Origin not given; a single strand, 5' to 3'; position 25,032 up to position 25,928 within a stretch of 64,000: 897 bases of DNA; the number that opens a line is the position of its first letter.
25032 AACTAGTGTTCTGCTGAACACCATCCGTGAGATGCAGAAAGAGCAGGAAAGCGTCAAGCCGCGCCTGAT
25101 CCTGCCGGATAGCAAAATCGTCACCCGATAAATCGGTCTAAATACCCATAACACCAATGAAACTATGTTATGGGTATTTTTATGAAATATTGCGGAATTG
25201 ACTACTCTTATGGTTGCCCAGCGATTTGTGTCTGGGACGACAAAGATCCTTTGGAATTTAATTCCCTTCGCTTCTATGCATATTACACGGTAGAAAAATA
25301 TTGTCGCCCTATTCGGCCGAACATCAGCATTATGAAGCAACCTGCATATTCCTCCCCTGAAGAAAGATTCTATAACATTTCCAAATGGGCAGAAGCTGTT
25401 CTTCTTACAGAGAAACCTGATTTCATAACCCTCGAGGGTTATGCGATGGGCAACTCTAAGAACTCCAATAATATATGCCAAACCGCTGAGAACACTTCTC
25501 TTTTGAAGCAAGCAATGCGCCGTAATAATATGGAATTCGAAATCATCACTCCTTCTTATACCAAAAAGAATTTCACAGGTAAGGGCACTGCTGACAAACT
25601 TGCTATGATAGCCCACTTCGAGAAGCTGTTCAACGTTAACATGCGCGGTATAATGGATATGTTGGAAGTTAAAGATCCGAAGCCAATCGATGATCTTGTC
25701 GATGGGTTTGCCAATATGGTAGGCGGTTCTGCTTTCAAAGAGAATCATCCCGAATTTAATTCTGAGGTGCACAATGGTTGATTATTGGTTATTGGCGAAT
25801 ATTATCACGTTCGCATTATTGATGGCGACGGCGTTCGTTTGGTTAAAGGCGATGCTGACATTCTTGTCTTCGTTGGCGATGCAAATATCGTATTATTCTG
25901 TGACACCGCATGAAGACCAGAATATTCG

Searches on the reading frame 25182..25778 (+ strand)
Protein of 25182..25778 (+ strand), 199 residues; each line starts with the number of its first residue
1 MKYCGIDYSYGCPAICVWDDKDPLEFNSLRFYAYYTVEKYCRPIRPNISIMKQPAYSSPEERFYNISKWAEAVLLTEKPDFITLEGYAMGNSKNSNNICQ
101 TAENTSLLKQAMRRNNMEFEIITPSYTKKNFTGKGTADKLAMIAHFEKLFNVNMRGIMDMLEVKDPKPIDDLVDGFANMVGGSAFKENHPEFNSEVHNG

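Call 49: search_protein_families(library=pfam, proteins=[window:25182-25778:+])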
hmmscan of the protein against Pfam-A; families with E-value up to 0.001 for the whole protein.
window:25182-25778:+ (199 aa): 1 family
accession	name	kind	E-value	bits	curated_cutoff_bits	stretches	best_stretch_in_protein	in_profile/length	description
PF02075.23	RuvC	-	0.00019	21.8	22.2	1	60-153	39-130/148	Crossover junction endodeoxyribonuclease RuvC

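Call 55: find_related_loci(query=window:25182-25778:+, collection=viral_contigs, flank=400)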
Query window:25182-25778:+ (199 aa) in viral_contigs; peptide patterns used: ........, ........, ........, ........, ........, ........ (x = any residue, [..] = any of these).
25 stretches matched a pattern; 23 encode a relative of the query (tblastn E <= 1e-3); 22 distinct loci.
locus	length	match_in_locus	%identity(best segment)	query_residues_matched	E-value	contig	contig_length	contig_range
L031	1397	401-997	100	1-199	1e-143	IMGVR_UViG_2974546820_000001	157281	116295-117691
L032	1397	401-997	98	1-199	8e-142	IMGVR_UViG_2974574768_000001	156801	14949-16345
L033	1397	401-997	98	1-199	2e-141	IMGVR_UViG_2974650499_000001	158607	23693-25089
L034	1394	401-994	91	1-198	7e-131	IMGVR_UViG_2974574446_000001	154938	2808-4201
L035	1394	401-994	80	1-198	7e-115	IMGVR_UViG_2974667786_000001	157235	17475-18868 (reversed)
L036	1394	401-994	80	1-198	7e-115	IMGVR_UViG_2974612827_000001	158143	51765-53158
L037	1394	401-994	80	1-198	7e-115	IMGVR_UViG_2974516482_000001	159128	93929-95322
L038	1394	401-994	80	1-198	7e-115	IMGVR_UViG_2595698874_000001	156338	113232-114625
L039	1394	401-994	80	1-198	7e-115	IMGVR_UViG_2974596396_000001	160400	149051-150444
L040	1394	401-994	80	1-198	7e-115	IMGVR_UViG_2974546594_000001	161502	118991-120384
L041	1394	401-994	80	1-198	7e-115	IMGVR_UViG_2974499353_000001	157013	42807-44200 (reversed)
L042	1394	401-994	80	1-198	7e-115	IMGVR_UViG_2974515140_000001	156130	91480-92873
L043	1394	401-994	80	1-198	7e-115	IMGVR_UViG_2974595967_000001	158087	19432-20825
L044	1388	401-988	80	1-196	4e-111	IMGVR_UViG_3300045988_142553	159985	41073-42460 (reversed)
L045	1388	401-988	80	1-196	1e-110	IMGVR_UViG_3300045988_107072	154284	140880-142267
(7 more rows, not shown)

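Call 62: search_protein_families(library=phrogs, proteins=[window:25182-25778:+], max_evalue=0.00001)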
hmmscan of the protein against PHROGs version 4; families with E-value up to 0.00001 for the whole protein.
window:25182-25778:+ (199 aa): 1 family
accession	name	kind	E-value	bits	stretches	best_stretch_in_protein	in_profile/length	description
phrog_159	-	DNA, RNA and nucleotide metabolism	6.5e-50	171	1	1-194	88-258/330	RuvC-like Holliday junction resolvase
